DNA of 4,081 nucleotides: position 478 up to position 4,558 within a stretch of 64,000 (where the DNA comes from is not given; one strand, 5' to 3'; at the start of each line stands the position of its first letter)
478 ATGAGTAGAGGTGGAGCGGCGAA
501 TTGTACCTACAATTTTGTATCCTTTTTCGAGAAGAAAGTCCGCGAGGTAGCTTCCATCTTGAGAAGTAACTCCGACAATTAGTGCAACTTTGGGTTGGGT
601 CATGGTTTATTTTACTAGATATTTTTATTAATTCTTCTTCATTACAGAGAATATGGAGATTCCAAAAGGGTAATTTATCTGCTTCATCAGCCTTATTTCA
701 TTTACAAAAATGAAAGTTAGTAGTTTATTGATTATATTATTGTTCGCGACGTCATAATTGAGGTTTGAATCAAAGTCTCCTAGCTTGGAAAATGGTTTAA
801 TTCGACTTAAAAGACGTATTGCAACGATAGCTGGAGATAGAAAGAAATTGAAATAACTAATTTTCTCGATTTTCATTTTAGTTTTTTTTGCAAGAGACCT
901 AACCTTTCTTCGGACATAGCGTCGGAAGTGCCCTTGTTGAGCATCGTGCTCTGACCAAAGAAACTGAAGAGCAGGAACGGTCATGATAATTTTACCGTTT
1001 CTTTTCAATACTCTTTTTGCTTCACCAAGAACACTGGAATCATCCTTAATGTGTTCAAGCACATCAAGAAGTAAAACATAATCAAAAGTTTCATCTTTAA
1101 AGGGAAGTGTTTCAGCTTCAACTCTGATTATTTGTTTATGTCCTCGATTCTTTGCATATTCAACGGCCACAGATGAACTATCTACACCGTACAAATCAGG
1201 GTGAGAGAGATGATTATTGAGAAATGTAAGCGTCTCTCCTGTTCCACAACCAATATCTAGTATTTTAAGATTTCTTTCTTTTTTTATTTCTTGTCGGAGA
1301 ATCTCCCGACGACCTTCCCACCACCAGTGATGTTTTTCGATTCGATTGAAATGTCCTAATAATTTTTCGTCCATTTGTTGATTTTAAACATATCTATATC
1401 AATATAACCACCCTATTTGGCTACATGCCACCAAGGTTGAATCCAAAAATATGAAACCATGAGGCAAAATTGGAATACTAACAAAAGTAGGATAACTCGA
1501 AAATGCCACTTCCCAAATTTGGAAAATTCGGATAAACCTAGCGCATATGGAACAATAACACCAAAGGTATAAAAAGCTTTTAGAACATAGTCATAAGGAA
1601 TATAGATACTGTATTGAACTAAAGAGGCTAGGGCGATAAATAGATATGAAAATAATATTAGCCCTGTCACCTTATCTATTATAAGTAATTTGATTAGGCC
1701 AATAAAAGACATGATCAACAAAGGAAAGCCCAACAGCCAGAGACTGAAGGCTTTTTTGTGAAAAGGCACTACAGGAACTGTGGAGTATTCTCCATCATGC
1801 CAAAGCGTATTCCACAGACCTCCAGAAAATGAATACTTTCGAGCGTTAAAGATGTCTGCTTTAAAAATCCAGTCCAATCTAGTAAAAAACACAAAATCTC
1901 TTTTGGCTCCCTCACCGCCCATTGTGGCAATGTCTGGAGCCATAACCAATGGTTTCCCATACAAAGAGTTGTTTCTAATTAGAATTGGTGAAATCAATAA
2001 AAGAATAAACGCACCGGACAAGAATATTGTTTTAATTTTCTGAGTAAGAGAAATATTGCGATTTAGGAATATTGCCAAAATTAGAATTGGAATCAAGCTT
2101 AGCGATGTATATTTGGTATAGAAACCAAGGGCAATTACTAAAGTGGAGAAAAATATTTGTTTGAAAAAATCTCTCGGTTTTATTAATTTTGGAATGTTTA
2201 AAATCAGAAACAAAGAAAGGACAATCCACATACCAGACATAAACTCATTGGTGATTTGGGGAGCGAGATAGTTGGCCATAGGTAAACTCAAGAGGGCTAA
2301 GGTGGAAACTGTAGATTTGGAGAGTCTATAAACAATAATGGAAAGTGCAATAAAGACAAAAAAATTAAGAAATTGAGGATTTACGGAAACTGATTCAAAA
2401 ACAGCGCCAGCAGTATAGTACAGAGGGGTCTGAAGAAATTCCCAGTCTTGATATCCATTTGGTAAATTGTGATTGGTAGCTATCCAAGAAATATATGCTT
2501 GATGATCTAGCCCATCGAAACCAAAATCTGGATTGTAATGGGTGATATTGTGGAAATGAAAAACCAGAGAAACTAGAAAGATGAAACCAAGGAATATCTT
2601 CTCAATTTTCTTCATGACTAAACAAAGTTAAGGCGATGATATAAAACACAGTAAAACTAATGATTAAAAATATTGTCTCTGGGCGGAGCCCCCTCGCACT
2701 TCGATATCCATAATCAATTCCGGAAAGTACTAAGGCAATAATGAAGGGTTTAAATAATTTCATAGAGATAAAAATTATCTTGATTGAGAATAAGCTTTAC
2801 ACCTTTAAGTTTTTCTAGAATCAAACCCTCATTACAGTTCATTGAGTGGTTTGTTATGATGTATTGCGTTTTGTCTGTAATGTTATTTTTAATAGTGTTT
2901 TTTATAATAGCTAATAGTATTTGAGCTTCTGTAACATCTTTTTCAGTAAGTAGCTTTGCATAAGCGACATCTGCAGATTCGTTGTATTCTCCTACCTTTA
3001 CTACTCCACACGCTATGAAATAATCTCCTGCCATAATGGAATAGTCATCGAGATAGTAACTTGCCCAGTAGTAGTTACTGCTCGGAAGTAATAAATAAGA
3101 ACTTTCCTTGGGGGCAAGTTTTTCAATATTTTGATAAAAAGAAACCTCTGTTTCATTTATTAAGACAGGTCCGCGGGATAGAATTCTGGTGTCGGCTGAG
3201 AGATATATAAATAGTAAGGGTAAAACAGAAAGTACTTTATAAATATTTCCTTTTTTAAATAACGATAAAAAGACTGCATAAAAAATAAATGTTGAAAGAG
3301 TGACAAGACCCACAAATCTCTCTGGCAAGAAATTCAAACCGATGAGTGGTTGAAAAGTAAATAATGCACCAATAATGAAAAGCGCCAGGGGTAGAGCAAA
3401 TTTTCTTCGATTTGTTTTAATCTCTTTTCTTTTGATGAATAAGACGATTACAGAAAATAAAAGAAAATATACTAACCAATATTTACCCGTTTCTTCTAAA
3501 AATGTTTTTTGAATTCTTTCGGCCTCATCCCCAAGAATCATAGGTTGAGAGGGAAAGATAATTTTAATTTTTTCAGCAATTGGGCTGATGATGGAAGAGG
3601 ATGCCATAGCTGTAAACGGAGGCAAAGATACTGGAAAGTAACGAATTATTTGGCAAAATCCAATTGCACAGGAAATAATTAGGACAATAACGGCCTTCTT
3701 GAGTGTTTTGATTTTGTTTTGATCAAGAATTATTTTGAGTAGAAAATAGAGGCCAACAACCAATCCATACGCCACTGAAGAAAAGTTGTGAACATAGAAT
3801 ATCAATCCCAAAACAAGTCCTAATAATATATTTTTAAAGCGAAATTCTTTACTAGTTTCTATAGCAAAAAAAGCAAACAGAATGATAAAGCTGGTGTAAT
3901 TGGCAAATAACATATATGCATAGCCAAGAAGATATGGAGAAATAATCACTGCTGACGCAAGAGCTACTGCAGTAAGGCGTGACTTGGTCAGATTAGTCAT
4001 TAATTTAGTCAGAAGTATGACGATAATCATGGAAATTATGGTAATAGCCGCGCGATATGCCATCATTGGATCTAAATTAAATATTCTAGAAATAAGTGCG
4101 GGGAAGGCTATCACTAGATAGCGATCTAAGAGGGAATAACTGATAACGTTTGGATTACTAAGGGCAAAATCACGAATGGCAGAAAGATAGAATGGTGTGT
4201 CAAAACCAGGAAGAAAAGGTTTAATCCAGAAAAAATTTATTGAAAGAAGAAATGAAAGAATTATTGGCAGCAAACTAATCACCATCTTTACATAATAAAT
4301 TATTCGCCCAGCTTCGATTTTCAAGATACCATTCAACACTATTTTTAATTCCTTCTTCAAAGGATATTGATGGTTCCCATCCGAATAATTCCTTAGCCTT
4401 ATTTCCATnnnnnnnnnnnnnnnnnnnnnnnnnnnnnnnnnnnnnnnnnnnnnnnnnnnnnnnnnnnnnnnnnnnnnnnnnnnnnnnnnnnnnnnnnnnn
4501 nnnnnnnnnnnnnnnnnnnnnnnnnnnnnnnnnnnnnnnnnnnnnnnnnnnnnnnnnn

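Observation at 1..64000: Hyper-dense extracytoplasmic glycosylation island: ~21 GT-C-like polytopic enzymes in 64 kb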

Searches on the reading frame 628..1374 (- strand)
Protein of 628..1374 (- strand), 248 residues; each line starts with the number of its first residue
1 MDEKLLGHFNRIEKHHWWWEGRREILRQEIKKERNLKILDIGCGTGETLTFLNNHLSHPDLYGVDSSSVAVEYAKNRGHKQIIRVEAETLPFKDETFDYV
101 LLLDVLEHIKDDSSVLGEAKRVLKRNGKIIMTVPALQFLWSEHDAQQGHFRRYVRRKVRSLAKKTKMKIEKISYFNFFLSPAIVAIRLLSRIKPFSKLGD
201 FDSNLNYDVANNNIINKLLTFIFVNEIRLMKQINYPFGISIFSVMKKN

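Call 4: search_protein_families(library=pfam, max_evalue=0.01, proteins=[window:628-1374:-])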
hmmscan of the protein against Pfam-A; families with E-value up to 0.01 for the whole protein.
window:628-1374:- (248 aa): 14 families
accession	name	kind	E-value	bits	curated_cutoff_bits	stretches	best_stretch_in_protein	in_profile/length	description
PF08241.18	Methyltransf_11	-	1.2e-22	80.8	21.2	1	39-131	1-95/95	Methyltransferase domain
PF13847.12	Methyltransf_31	-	1.2e-19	70.9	27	1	33-135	2-113/145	Methyltransferase domain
PF13649.12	Methyltransf_25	-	3.6e-18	66.5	27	1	38-127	1-97/97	Methyltransferase domain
PF08242.18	Methyltransf_12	-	7.7e-17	62.3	30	1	39-129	1-98/98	Methyltransferase domain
PF13489.12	Methyltransf_23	-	8e-17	61.9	27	1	23-155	11-147/164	Methyltransferase domain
PF01209.24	Ubie_methyltran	-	4.5e-10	39.7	20.1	1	14-130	31-150/233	ubiE/COQ5 methyltransferase family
PF07021.18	MetW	-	1.7e-09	38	21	1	36-137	15-113/193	Methionine biosynthesis protein MetW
PF05219.18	DREV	-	9.1e-07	28.7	26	1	33-133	93-188/265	DREV methyltransferase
PF05175.20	MTS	-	7.5e-06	26.1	23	1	25-131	22-138/170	Methyltransferase small domain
PF06325.19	PrmA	-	0.00044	20.3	22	1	29-131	158-258/296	Ribosomal protein L11 methyltransferase (PrmA)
PF05148.21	Methyltransf_8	-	0.00059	20.2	27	1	16-130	54-155/219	Hypothetical methyltransferase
PF03141.22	Methyltransf_29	-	0.00086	18.4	23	1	31-147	114-230/506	Putative S-adenosyl-L-methionine-dependent methyltransferase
PF03291.22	mRNA_G-N7_MeTrfase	-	0.0011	18.6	26.6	0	25-87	52-113/315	mRNA (guanine-N(7))-methyltransferase domain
PF08003.17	Methyltransf_9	-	0.0029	17.1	23.8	1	24-132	105-218/315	Protein of unknown function (DUF1698)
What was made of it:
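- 628..1374 (-): SAM-dependent methyltransferase (o1). Methyltransf_11, E 1e-22 (call 4)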

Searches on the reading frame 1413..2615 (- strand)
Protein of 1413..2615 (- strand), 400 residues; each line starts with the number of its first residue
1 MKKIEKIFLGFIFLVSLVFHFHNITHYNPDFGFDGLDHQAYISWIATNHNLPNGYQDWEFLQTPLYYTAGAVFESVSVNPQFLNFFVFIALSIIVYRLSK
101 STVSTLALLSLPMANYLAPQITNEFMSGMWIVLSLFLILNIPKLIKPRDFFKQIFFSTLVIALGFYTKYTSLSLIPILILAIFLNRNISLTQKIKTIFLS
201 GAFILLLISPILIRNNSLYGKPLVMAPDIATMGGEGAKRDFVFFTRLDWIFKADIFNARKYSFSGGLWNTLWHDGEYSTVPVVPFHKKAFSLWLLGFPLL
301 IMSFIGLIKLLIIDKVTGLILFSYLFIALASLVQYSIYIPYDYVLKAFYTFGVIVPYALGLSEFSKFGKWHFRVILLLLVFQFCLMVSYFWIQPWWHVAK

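Call 4: search_protein_families(library=pfam, max_evalue=0.01, proteins=[window:1413-2615:-])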
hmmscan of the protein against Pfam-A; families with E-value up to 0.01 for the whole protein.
window:1413-2615:- (400 aa): 0 families

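Call 16: search_protein_families(library=pfam, max_evalue=10, proteins=[window:1413-2615:-])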
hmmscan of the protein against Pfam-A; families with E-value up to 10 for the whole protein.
window:1413-2615:- (400 aa): 1 family
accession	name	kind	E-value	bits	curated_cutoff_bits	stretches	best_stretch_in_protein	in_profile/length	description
PF17370.7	DUF5392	-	6.3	7.3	25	1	282-330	20-68/139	Family of unknown function (DUF5392)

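Call 17: search_protein_families(library=ncbifam, max_evalue=1, proteins=[window:1413-2615:-])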
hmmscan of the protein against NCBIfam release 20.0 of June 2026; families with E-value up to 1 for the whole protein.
window:1413-2615:- (400 aa): 0 families

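Call 87: search_solved_structures(query=window:1413-2615:-, max_evalue=10)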
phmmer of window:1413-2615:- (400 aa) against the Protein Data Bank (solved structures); distinct sequences matched with E-value up to 10: 0.

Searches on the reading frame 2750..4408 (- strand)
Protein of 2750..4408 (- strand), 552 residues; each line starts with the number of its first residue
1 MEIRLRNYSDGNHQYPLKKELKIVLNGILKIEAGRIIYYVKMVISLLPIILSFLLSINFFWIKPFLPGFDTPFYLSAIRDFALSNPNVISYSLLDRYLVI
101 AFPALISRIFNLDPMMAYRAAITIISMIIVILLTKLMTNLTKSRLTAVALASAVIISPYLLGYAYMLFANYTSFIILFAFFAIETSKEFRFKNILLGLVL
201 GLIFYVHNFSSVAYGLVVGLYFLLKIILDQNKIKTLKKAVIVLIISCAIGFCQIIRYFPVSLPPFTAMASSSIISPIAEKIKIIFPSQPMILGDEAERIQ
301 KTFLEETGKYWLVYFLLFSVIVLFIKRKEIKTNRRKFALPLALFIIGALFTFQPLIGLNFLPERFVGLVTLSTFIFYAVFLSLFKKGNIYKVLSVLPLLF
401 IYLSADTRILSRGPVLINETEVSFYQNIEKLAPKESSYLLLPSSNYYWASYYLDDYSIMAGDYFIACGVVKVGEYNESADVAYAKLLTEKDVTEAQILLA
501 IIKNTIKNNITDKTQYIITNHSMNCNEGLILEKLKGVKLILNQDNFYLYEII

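Call 4: search_protein_families(library=pfam, max_evalue=0.01, proteins=[window:2750-4408:-])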
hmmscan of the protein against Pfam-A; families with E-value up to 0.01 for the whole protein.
window:2750-4408:- (552 aa): 1 family
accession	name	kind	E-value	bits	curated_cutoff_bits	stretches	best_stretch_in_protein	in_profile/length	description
PF14853.12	Fis1_TPR_C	-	0.00019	22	25.3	1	463-508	5-50/53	Fis1 C-terminal tetratricopeptide repeat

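Call 16: search_protein_families(library=pfam, max_evalue=10, proteins=[window:2750-4408:-])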
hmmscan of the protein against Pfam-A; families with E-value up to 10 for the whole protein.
window:2750-4408:- (552 aa): 2 families
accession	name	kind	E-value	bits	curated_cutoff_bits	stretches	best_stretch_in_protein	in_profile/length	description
PF14853.12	Fis1_TPR_C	-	0.00019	22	25.3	1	463-508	5-50/53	Fis1 C-terminal tetratricopeptide repeat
PF03779.20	SPW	-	3.3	8.7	31.5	1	121-169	31-79/93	SPW repeat domain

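Call 17: search_protein_families(library=ncbifam, max_evalue=1, proteins=[window:2750-4408:-])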
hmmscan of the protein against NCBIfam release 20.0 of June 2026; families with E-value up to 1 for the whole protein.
window:2750-4408:- (552 aa): 0 families

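Call 88: search_solved_structures(query=window:2750-4285:-, max_evalue=10)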
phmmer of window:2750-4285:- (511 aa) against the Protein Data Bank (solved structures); distinct sequences matched with E-value up to 10: 0.
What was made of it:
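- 2750..4285 (-): o3: polytopic protein (about 12 TM) with a C-terminal TPR, unassigned. Possibly a GT-C. No PDB hit (call 88).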
